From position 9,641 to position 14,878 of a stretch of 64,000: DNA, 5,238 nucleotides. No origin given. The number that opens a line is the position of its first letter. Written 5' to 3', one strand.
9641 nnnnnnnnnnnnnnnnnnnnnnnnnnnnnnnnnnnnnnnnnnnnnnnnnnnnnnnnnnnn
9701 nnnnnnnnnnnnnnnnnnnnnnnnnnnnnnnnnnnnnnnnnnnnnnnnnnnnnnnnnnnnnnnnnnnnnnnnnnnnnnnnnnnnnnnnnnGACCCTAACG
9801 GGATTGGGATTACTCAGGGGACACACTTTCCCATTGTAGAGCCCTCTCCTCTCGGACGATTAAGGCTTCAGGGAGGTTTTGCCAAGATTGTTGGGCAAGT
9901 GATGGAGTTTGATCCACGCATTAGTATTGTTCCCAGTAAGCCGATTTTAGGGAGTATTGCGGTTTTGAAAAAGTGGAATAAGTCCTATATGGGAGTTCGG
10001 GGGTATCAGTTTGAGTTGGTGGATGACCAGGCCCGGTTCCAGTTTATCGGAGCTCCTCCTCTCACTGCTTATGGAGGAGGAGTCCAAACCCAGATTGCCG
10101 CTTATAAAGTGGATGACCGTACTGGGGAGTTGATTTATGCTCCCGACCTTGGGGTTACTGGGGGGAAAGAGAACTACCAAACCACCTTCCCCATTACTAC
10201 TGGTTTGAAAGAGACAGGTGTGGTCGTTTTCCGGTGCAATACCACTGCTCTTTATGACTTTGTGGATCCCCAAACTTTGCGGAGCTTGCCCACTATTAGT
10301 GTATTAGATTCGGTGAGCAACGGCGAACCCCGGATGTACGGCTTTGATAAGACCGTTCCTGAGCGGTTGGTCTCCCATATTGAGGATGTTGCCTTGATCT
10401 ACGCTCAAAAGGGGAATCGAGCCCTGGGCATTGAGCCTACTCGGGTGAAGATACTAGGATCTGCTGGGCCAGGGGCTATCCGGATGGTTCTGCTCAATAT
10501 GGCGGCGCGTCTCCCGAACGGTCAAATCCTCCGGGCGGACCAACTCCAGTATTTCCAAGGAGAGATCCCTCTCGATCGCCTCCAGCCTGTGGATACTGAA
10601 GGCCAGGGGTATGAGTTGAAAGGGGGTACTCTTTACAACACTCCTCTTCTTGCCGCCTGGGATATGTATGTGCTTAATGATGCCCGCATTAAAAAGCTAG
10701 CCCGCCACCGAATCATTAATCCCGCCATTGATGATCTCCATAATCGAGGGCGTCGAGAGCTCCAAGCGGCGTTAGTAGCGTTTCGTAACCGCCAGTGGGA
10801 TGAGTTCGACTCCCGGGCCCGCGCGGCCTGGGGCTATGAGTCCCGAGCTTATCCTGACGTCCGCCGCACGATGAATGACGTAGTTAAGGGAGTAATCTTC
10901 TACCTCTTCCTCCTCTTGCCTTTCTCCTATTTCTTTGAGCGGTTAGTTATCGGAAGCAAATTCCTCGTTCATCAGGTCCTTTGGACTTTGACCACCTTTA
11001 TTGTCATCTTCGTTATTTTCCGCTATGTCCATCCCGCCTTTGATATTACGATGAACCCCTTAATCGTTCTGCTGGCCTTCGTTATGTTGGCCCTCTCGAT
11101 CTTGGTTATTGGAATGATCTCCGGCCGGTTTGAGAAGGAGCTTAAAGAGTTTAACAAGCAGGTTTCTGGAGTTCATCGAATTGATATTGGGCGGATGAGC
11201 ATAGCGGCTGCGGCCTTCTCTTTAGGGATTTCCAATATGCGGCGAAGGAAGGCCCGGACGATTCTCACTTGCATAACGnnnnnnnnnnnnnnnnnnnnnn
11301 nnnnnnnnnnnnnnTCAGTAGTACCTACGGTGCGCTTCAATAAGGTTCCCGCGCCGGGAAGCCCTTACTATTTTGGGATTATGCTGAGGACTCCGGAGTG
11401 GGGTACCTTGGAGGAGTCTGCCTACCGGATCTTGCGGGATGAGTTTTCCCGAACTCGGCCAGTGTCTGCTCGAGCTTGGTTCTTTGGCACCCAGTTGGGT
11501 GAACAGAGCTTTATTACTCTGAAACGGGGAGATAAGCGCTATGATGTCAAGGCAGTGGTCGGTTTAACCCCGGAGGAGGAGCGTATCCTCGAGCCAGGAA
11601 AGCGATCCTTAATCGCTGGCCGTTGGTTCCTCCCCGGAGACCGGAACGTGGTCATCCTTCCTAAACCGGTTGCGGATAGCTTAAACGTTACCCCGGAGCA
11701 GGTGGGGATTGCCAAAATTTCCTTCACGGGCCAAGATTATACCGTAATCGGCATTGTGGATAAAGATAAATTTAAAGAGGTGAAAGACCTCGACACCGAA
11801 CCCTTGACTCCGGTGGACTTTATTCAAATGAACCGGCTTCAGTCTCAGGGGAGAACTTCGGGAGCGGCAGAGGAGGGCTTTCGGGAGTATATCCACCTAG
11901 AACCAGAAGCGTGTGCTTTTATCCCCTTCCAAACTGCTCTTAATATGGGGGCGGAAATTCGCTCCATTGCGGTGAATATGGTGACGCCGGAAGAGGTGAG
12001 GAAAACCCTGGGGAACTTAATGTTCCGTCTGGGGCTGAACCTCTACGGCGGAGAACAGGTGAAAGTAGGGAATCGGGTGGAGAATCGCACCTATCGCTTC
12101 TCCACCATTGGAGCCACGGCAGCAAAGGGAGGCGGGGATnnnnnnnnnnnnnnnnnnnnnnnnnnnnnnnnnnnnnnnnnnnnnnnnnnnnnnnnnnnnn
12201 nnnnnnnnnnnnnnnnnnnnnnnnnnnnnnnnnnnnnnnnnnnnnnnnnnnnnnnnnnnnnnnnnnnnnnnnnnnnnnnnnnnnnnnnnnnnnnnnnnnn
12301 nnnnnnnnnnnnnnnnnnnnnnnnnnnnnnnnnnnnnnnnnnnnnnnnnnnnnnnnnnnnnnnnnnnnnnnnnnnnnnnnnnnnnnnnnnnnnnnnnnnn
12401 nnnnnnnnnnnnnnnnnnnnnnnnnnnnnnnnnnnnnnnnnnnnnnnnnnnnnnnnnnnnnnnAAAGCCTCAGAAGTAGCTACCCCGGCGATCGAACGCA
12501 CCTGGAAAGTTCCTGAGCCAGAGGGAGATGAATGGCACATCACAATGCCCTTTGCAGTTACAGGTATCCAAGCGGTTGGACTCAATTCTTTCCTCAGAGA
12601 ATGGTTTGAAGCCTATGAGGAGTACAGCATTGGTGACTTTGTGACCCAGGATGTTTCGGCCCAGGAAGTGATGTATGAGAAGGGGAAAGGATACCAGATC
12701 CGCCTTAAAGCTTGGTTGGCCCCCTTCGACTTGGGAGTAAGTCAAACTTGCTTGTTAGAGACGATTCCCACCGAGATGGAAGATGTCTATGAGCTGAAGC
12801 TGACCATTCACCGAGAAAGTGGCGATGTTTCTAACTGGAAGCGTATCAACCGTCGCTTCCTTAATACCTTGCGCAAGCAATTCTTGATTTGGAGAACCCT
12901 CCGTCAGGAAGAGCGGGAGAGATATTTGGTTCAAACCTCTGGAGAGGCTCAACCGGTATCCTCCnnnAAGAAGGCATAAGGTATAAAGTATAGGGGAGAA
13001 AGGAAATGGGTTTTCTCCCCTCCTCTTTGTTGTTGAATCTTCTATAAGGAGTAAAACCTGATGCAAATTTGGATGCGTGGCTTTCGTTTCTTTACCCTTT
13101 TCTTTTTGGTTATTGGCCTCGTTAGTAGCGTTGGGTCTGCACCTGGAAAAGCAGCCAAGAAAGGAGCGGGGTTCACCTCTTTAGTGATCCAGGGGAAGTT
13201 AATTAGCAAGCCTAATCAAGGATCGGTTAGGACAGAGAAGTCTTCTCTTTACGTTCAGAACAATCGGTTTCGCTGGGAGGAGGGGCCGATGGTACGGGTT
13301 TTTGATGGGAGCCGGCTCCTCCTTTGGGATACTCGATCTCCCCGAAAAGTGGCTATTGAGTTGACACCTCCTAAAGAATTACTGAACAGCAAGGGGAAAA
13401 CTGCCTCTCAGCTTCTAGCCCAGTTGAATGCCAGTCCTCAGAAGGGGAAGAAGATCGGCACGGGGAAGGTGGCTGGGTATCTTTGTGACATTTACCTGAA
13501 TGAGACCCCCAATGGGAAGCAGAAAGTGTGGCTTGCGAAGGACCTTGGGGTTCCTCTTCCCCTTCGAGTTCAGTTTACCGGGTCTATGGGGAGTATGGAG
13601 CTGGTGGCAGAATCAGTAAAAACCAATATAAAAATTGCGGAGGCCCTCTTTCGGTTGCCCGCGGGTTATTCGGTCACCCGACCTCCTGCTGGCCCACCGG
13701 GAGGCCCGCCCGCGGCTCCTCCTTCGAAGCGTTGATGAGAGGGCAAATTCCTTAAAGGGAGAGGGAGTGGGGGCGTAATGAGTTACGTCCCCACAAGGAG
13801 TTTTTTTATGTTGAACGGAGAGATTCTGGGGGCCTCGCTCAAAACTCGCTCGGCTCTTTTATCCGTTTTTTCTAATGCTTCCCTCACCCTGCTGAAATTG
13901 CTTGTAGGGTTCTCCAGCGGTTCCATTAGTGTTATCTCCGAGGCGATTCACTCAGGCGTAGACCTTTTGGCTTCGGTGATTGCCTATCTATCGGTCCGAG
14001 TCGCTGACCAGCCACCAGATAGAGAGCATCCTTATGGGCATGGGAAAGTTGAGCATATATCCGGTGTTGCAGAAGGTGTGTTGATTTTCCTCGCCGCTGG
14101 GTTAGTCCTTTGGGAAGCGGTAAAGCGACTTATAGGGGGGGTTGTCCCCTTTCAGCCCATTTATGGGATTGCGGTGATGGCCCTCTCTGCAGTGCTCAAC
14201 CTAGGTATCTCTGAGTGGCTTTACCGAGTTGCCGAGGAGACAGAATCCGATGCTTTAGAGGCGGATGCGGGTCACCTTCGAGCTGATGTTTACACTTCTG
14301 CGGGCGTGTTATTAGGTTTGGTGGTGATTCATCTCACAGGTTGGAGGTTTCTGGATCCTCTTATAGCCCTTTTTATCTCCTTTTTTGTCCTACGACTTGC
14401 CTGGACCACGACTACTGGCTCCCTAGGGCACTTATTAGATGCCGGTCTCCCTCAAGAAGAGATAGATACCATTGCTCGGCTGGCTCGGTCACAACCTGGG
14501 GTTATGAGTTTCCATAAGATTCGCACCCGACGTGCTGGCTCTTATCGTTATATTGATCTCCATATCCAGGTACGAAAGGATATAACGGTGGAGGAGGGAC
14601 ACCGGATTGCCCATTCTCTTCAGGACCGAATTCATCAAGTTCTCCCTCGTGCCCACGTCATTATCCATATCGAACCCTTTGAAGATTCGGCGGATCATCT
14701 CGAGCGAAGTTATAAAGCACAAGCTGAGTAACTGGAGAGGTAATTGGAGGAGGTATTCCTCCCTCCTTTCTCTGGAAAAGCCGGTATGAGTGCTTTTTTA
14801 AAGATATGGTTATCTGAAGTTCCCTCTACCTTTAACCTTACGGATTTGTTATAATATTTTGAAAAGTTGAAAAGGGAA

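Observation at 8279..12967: A 1562-aa secreted M28-like/PA-domain module is fused to an FtsX/MacB-type permease with no ABC ATPase nearby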

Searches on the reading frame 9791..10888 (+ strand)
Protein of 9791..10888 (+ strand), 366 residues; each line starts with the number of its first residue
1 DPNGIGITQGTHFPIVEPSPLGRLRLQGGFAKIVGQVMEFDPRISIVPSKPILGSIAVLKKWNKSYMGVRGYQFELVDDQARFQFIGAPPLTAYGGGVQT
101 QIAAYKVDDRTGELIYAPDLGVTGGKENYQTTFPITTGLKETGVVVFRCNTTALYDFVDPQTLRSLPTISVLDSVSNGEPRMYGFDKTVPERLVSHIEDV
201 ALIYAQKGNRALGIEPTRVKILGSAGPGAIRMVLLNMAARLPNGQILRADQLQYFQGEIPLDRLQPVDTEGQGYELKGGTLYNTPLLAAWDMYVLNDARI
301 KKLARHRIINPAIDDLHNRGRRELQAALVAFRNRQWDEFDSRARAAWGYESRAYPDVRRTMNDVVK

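Call 65: search_protein_representatives(protein=window:9791-10888:+)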
Query: 366 residues. Proteins with E-value up to 0.001 (for the whole library): 415; up to 1e-10: 205; up to 1e-30: 49. The best 150 are listed.
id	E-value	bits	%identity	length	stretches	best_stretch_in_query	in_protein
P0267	2.0e-126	438.2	64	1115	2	1-244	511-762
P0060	6.4e-77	275.3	46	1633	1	3-366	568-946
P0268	2.1e-67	244.0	45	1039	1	11-365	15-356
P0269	8.2e-64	232.1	40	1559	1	12-366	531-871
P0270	4.0e-61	223.3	41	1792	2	15-252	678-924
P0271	1.7e-52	194.9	40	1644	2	15-245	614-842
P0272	3.5e-51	190.6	38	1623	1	20-365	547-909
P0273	3.1e-49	184.2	38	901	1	16-365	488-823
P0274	6.2e-49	183.2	38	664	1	14-365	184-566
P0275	7.1e-48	179.7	35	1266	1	15-366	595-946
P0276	9.4e-46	172.7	40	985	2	29-245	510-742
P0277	3.0e-45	171.1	38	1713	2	109-365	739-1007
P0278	4.9e-45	170.4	37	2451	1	29-366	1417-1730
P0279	6.1e-45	170.0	33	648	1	1-365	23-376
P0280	8.5e-45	169.6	36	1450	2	22-249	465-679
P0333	2.7e-27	112.0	30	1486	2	18-236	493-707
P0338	9.2e-27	110.2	35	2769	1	80-366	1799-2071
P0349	2.7e-25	105.4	29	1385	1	30-365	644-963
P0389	4.1e-19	85.1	28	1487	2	28-238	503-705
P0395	4.4e-18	81.7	29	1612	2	26-190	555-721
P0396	5.3e-18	81.4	29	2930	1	101-365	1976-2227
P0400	8.5e-18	80.7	28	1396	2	15-210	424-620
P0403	1.6e-17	79.8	31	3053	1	104-366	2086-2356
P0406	2.9e-17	79.0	28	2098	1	94-366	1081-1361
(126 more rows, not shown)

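Call 66: list_cluster_members(proteins=[P0349, P0389, P0400, P0395, P0396, P0403, P0406, P0338, P0278, P0333])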
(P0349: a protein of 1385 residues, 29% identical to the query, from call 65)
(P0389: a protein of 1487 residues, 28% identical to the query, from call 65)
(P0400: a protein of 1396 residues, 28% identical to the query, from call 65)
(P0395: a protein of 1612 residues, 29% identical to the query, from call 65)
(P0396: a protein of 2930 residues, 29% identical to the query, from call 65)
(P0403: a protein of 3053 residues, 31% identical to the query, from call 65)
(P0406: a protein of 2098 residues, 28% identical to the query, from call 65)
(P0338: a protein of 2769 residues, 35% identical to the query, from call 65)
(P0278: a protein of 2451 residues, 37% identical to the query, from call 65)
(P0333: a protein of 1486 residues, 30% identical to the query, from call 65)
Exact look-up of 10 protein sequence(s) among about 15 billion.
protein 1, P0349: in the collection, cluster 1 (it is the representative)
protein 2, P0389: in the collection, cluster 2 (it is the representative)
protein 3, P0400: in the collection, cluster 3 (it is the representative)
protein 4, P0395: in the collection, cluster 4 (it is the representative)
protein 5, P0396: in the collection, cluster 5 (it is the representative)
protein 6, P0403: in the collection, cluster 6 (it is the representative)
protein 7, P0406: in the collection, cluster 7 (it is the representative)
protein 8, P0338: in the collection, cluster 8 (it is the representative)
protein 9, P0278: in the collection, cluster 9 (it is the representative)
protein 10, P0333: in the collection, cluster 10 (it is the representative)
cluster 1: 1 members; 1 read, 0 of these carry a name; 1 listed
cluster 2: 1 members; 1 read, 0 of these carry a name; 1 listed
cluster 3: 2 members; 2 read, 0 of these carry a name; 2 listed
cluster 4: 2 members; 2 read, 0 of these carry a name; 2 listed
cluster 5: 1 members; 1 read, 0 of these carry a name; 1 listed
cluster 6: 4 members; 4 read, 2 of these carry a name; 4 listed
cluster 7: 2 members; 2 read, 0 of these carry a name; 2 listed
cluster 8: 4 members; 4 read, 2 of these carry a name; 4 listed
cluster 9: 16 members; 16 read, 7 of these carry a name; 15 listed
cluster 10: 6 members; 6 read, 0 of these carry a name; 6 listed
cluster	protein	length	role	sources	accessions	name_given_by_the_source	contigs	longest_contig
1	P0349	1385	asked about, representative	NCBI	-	-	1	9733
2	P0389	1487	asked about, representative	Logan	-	-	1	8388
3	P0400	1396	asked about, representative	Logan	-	-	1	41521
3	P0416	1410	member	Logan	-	-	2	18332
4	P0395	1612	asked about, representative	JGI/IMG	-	-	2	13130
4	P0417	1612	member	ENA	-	-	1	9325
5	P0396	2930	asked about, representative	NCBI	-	-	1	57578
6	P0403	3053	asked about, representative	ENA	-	-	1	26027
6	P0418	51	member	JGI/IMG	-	uroporphyrinogen-III synthase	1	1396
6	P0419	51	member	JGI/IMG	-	uroporphyrinogen-III synthase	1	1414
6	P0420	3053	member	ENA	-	-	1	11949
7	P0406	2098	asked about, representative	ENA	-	-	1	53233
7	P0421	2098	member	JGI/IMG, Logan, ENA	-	-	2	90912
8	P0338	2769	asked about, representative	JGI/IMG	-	-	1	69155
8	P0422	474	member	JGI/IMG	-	hypothetical protein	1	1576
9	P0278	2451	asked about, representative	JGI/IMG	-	ABC-type antimicrobial peptide transport system permease subunit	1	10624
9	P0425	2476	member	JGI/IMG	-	LysM repeat protein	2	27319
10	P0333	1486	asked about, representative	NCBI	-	-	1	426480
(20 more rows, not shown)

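Call 67: search_protein_families(library=pfam, proteins=[P0278, P0396, P0406, P0349], max_evalue=0.001)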
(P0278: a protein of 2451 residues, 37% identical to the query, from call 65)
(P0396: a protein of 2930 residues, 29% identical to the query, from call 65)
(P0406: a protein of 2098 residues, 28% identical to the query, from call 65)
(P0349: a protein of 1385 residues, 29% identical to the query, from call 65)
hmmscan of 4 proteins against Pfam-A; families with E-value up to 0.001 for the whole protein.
P0278 (2451 aa): 5 families
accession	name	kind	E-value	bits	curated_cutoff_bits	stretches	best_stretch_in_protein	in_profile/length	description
PF01476.26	LysM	-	4.5e-16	58.9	20.9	1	158-182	1-25/43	LysM domain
PF02687.27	FtsX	-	3.5e-12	46.9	25.5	1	2167-2278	5-118/120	FtsX-like permease C-terminal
PF04389.22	Peptidase_M28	-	2.9e-07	30.8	21.3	1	510-593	1-78/193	Peptidase family M28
PF12704.14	MacB_PCD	-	3e-06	28.1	27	1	1854-2039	1-158/207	MacB-like periplasmic core domain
PF22310.2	NMB0315_dom_I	-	8.2e-05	23.3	27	0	439-497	7-65/83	NMB0315-like, domain I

P0396 (2930 aa): 4 families
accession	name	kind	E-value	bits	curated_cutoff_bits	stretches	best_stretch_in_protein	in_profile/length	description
PF02687.27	FtsX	-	2.3e-14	53.9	25.5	1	2649-2759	5-117/120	FtsX-like permease C-terminal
PF13205.12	Big_5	-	4.1e-14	53.6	23.6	0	300-398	1-94/105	Bacterial Ig-like domain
PF04389.22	Peptidase_M28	-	5.4e-09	36.5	21.3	1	1445-1515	12-80/193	Peptidase family M28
PF05234.16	UAF_Rrn10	-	0.00047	20.8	20.8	0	273-326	7-61/122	UAF complex subunit Rrn10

P0406 (2098 aa): 1 family
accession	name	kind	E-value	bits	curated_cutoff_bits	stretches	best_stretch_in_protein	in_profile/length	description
PF02687.27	FtsX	-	1.1e-11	45.3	25.5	1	1798-1911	5-117/120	FtsX-like permease C-terminal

P0349 (1385 aa): 1 family
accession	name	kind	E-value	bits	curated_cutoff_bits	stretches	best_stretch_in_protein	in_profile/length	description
PF04389.22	Peptidase_M28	-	1.3e-06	28.7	21.3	1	260-340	1-77/193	Peptidase family M28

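Call 76: search_protein_families(library=pfam, proteins=[P0338, P0403, P0425], max_evalue=0.001)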
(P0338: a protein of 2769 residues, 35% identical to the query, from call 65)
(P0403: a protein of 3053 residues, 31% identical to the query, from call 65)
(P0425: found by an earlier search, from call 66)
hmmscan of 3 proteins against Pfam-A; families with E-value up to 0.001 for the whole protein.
P0338 (2769 aa): 3 families
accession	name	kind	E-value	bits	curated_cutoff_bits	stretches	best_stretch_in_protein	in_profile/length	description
PF13205.12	Big_5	-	3.7e-25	89.1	23.6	0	927-1012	20-101/105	Bacterial Ig-like domain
PF02687.27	FtsX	-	1.4e-11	44.9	25.5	1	2492-2600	6-116/120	FtsX-like permease C-terminal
PF04389.22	Peptidase_M28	-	3.1e-08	34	21.3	1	1331-1548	12-189/193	Peptidase family M28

P0403 (3053 aa): 3 families
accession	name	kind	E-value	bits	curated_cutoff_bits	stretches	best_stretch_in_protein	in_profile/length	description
PF13205.12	Big_5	-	2.8e-25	89.5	23.6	1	1069-1167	3-97/105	Bacterial Ig-like domain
PF02687.27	FtsX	-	1.3e-13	51.5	25.5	1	2780-2889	7-118/120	FtsX-like permease C-terminal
PF04389.22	Peptidase_M28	-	2.3e-08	34.4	21.3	1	1486-1558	11-81/193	Peptidase family M28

P0425 (2476 aa): 4 families
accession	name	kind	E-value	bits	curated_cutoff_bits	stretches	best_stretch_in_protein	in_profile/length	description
PF01476.26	LysM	-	2.9e-17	62.8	20.9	2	459-502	1-43/43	LysM domain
PF02687.27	FtsX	-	4.7e-13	49.7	25.5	1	2192-2303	5-118/120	FtsX-like permease C-terminal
PF04389.22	Peptidase_M28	-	3.1e-07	30.7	21.3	1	527-610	1-78/193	Peptidase family M28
PF12704.14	MacB_PCD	-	4.2e-06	27.6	27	1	1879-2064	1-158/207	MacB-like periplasmic core domain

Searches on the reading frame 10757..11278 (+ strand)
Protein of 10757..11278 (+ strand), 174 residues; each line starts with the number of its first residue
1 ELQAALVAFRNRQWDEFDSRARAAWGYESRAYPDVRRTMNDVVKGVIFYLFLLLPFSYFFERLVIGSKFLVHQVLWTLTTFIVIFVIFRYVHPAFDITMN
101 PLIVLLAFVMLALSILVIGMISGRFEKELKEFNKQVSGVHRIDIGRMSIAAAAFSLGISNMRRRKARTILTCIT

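Call 94: search_protein_families(library=padloc, proteins=[window:10757-11278:+], max_evalue=0.01)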
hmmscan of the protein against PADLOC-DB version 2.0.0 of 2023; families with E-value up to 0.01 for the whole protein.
window:10757-11278:+ (174 aa): 1 family
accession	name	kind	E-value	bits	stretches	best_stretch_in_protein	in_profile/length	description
PDLC01991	CARF_m8--CARF_LolE_TM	-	7.2e-09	32.3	1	6-173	39-191/810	-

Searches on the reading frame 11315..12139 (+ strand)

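Call 94: search_protein_families(library=padloc, proteins=[window:11315-12139:+], max_evalue=0.01)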
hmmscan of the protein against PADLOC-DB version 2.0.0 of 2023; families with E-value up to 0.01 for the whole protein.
window:11315-12139:+ (275 aa): 1 family
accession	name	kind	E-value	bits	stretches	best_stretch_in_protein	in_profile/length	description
PDLC01991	CARF_m8--CARF_LolE_TM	-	4.9e-09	32.9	1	72-175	268-365/810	-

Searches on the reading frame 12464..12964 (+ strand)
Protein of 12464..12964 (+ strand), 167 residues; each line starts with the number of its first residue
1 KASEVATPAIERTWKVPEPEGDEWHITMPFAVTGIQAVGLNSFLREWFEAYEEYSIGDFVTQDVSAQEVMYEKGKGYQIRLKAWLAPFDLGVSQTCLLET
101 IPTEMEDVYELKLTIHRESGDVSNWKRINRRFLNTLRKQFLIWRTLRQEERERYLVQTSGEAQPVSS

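Call 24: search_protein_families(library=pfam, proteins=[window:12476-12964:+], max_evalue=1)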
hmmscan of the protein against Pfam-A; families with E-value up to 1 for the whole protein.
window:12476-12964:+ (163 aa): 0 families

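Call 57: predict_structure(alignment_id=A6)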
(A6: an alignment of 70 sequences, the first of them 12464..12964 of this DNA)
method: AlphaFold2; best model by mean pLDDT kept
length: 167 residues; sequences in the alignment: 70
mean_pLDDT: 86.0   pTM: 0.80
mean pLDDT of the five models: 86.0, 85.9, 85.9, 84.8, 84.4
residues with pLDDT >= 90: 111; 70-90: 29; 50-70: 15; < 50: 12
segments of 3 or more residues with pLDDT < 50: 1-4, 162-166
pLDDT, mean of each block of 10 residues (from residue 1): 47 83 95 94 95 77 96 97 85 94 96 95 87 92 92 78 48
secondary structure, 60 per line:
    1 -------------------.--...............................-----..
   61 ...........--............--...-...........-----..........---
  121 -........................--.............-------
elements in order: E23-33 H34-53 E59-71 E74-85 E92-102 E108-117 H122-145 H148-160

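Call 94: search_protein_families(library=padloc, proteins=[window:12464-12964:+], max_evalue=0.01)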
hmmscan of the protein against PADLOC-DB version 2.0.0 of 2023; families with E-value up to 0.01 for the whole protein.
window:12464-12964:+ (167 aa): 1 family
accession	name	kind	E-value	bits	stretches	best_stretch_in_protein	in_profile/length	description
PDLC01991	CARF_m8--CARF_LolE_TM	-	3.8e-07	26.6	1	1-147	546-683/810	-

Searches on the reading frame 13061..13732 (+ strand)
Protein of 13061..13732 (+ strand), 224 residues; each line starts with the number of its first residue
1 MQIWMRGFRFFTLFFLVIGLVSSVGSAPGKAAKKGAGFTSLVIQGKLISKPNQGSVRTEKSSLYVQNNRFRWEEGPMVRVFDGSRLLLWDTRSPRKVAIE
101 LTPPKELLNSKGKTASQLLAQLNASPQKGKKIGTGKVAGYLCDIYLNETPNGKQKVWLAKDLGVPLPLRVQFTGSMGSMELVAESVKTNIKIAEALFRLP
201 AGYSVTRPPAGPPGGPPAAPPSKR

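Call 5: search_protein_families(library=pfam, proteins=[window:13061-13732:+], max_evalue=0.01)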
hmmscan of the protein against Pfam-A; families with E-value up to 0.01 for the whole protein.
window:13061-13732:+ (224 aa): 1 family
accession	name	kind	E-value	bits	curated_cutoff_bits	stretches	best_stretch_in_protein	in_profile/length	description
PF14371.13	DUF4412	-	8.8e-05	22.8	21.6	1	124-163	84-123/191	Domain of unknown function (DUF4412)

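Call 39: search_protein_families(library=ncbifam, proteins=[window:13061-13732:+], max_evalue=0.01)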
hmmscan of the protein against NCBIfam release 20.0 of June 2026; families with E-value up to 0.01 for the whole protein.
window:13061-13732:+ (224 aa): 0 families

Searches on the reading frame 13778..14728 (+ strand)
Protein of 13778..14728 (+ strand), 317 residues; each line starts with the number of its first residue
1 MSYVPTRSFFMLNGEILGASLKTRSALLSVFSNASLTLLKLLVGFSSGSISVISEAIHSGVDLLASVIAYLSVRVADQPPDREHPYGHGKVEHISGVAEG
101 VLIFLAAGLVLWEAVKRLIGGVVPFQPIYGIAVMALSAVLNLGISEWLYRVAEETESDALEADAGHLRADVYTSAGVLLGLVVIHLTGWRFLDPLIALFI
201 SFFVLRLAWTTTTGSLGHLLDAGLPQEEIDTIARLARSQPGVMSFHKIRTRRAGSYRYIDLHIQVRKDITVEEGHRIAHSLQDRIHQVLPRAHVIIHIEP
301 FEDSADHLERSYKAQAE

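Call 5: search_protein_families(library=pfam, proteins=[window:13778-14728:+], max_evalue=0.01)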
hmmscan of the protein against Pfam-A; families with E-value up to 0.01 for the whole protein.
window:13778-14728:+ (317 aa): 2 families
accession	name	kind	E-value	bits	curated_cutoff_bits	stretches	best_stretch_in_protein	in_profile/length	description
PF01545.26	Cation_efflux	-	2.7e-45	155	26.6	1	27-217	2-195/198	Cation efflux family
PF16916.11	ZT_dimer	-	1.4e-25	89.6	26.7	1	224-301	1-78/78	Dimerisation domain of Zinc Transporter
